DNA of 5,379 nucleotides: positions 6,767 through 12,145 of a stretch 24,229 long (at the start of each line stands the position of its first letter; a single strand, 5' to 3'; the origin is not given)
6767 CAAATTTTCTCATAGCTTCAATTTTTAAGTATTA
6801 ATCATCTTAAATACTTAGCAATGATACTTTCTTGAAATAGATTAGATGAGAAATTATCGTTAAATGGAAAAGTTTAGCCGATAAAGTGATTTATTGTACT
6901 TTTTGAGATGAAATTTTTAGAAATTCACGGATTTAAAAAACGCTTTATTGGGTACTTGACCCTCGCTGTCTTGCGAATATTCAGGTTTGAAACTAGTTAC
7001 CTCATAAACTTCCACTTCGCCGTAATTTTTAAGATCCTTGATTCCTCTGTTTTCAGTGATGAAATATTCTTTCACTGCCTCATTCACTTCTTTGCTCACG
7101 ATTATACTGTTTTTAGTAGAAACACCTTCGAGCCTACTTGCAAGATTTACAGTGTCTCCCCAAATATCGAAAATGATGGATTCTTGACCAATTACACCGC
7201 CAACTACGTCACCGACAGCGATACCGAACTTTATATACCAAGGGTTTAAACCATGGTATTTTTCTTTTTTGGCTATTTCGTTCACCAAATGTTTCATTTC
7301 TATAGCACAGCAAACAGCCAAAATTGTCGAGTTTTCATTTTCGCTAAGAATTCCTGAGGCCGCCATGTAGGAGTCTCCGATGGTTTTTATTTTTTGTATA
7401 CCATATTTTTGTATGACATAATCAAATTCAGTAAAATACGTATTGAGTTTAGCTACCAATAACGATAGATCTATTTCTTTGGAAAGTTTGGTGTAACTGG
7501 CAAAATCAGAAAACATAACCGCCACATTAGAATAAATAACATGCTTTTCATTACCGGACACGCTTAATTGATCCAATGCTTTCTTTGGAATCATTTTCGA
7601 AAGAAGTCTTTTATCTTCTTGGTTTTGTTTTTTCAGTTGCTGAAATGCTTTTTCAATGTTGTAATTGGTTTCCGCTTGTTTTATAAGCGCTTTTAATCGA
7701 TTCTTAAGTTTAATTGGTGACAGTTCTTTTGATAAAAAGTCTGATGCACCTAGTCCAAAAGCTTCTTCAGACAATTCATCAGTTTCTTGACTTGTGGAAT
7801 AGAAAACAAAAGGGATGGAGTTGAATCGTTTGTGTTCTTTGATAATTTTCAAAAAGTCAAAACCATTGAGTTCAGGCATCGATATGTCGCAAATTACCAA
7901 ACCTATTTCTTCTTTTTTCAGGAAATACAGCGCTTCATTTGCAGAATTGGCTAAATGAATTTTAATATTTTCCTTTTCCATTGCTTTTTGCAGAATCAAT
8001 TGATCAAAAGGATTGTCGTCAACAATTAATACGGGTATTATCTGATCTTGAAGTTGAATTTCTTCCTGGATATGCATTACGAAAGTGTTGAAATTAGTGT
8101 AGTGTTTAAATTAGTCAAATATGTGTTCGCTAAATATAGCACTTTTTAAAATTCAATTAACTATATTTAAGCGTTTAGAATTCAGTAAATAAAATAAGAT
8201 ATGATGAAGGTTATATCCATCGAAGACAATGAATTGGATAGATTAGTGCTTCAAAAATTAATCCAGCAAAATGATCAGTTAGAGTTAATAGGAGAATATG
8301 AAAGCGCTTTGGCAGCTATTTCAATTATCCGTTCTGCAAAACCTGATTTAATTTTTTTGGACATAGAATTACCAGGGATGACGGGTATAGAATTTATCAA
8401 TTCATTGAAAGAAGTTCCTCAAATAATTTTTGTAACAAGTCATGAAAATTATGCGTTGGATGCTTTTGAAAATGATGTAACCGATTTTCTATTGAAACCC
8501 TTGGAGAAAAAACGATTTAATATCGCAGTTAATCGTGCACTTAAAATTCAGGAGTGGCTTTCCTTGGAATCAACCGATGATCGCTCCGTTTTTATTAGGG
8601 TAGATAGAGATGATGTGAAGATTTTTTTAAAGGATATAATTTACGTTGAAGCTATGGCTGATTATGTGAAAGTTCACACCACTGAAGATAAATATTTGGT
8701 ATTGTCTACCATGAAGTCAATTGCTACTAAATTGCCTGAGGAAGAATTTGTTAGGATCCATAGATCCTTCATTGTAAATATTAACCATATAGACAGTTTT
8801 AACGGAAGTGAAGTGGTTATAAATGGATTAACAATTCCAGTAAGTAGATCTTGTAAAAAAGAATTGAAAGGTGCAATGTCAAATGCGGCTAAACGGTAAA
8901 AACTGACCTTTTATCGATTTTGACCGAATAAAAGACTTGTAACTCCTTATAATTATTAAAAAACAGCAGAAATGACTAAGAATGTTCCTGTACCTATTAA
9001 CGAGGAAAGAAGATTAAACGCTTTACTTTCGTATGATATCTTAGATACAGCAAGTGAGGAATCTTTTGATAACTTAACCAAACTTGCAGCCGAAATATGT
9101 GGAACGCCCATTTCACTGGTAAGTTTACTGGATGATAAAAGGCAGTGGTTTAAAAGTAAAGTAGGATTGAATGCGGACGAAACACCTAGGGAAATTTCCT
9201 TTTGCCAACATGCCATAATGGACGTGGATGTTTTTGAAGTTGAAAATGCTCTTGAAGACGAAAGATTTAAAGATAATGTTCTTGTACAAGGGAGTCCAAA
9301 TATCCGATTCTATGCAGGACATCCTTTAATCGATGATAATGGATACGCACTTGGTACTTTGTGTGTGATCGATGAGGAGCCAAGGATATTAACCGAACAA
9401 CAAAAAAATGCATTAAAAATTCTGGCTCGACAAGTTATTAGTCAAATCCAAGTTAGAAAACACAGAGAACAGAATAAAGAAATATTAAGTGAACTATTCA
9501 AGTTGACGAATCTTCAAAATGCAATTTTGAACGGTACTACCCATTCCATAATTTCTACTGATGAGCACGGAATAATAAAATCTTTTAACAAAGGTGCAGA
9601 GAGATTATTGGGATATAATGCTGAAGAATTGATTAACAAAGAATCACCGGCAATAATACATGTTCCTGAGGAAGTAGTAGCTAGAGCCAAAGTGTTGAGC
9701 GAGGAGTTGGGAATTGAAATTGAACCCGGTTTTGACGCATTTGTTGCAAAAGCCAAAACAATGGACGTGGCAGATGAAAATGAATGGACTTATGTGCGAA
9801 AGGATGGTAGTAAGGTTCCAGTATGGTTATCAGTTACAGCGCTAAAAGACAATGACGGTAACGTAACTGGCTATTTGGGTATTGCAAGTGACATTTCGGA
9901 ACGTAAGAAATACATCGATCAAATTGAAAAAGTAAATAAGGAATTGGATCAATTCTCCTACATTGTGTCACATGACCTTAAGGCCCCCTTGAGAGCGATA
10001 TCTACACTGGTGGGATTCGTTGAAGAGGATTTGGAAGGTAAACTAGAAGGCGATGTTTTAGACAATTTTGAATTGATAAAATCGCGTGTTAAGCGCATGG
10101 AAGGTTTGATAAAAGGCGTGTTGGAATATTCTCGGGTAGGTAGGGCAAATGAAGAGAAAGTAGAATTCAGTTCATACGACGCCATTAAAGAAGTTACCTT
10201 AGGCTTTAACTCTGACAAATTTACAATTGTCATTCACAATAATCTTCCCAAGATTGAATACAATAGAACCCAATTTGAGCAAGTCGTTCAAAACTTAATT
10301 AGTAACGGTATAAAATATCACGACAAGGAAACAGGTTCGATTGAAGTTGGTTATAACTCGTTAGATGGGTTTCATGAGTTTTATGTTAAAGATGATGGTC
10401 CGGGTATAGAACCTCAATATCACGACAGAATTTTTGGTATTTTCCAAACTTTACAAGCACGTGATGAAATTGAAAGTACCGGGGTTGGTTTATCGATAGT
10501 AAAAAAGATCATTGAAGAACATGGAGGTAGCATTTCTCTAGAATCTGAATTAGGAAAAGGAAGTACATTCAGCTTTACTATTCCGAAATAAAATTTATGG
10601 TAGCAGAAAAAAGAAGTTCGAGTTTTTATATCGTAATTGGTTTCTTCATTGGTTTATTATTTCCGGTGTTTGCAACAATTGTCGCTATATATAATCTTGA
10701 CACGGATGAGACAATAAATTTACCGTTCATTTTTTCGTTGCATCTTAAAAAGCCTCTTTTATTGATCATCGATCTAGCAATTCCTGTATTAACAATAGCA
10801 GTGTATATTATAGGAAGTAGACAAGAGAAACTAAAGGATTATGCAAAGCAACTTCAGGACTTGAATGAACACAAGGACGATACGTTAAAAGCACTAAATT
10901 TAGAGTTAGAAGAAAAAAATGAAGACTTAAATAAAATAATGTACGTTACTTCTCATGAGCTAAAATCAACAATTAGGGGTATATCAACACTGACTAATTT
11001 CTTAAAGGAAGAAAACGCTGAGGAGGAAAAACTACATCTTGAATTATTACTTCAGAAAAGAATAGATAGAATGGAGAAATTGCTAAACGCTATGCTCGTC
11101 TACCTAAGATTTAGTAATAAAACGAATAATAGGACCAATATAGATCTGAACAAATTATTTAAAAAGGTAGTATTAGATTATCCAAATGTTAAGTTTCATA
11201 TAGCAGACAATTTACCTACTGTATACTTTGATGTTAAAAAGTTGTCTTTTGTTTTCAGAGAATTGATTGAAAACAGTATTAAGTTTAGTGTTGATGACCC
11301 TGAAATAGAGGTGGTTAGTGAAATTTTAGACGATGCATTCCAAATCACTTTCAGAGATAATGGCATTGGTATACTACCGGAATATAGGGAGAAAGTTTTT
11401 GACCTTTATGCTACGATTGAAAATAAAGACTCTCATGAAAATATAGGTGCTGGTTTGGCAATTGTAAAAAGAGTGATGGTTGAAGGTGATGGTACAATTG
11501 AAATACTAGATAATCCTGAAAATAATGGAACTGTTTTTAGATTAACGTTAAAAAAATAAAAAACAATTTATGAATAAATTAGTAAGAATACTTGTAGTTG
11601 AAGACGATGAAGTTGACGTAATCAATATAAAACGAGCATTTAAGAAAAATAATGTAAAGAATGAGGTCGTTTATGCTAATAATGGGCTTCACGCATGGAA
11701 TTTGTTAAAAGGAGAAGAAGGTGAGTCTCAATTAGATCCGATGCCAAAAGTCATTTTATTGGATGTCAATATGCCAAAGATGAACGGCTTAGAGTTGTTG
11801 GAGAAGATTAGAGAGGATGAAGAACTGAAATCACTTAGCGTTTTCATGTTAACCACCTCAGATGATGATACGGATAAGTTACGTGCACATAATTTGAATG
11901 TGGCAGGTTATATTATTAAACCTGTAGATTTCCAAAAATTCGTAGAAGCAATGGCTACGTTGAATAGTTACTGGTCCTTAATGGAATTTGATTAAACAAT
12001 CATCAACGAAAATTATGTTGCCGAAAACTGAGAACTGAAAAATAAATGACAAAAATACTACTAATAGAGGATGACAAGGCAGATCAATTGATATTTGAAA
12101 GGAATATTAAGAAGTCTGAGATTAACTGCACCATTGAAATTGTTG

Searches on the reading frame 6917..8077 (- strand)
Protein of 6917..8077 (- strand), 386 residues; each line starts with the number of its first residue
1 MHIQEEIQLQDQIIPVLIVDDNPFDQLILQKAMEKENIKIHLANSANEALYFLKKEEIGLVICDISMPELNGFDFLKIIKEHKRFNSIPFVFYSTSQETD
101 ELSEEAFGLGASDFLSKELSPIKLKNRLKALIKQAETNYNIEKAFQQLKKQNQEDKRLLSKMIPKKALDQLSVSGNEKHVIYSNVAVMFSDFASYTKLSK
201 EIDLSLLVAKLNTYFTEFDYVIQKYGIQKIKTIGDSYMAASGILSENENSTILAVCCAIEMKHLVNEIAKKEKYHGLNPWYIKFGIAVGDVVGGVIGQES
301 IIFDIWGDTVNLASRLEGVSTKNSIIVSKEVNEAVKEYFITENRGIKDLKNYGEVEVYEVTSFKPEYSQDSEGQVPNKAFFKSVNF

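Call 19: search_protein_families(library=pfam, proteins=[window:6917-8077:-], max_evalue=0.001)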
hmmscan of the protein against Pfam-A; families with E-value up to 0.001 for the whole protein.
window:6917-8077:- (386 aa): 2 families
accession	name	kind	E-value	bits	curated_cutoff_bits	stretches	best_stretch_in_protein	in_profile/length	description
PF00211.25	Guanylate_cyc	-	4.4e-39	134.4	21.9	1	182-360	6-181/183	Adenylate and Guanylate cyclase catalytic domain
PF00072.30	Response_reg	-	2e-23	83.1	30.2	1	16-128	1-110/111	Response regulator receiver domain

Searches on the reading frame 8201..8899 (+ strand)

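Call 19: search_protein_families(library=pfam, proteins=[window:8201-8899:+], max_evalue=0.001)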
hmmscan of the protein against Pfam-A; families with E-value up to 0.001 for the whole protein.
window:8201-8899:+ (232 aa): 2 families
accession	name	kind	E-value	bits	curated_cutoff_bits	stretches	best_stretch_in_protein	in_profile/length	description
PF04397.21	LytTR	-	5.9e-25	87.8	22.6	1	140-226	5-97/98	LytTr DNA-binding domain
PF00072.30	Response_reg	-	6e-20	71.9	30.2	1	4-109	1-109/111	Response regulator receiver domain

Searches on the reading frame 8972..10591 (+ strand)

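Call 19: search_protein_families(library=pfam, proteins=[window:8972-10591:+], max_evalue=0.001)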
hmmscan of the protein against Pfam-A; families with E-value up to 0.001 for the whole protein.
window:8972-10591:+ (539 aa): 8 families
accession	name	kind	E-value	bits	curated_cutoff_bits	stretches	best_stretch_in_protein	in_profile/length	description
PF02518.31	HATPase_c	-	2.6e-26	92.7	26.4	1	432-538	3-108/111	Histidine kinase-, DNA gyrase B-, and HSP90-like ATPase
PF13426.13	PAS_9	-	2e-15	57.3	27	1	192-310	3-103/103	PAS domain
PF01590.32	GAF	-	1.6e-12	48.6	22.4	1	29-156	3-130/133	GAF domain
PF00989.32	PAS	-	6.7e-11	42.6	22.6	1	184-308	5-113/113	PAS fold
PF00512.31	HisKA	-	4.5e-09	36.7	26.9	1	325-389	2-63/66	His Kinase A (phospho-acceptor) domain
PF08448.16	PAS_4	-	2.3e-06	28.2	23.1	1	192-312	7-109/110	PAS fold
PF08447.18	PAS_3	-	1.9e-05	25.3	25.6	0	262-305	47-89/89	PAS fold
PF13185.12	GAF_2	-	2.7e-05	24.8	28.6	1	29-155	5-131/136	GAF domain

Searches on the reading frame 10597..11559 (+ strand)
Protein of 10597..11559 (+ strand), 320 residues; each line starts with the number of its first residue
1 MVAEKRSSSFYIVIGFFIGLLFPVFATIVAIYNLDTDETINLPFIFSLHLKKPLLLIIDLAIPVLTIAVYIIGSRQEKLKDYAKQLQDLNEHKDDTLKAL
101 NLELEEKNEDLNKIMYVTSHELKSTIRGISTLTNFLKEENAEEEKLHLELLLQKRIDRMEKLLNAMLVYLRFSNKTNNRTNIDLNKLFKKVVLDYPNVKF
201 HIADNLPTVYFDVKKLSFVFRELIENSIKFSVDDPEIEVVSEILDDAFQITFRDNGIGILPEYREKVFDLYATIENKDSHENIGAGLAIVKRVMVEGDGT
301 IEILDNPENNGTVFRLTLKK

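Call 19: search_protein_families(library=pfam, proteins=[window:10597-11559:+], max_evalue=0.001)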
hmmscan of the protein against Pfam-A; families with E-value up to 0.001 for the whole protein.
window:10597-11559:+ (320 aa): 1 family
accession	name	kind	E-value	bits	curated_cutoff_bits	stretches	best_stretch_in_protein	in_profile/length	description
PF02518.31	HATPase_c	-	1.9e-17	64.1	26.4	1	212-319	2-108/111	Histidine kinase-, DNA gyrase B-, and HSP90-like ATPase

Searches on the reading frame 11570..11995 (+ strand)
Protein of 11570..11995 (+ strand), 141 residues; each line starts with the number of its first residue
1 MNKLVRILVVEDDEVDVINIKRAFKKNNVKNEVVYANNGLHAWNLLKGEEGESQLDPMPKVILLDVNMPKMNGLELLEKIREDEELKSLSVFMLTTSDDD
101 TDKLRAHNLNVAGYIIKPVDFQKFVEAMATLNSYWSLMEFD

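Call 19: search_protein_families(library=pfam, proteins=[window:11570-11995:+], max_evalue=0.001)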
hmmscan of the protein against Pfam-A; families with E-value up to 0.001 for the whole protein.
window:11570-11995:+ (141 aa): 1 family
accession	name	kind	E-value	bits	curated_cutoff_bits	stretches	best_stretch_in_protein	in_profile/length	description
PF00072.30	Response_reg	-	2.8e-21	76.2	30.2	1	7-128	1-110/111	Response regulator receiver domain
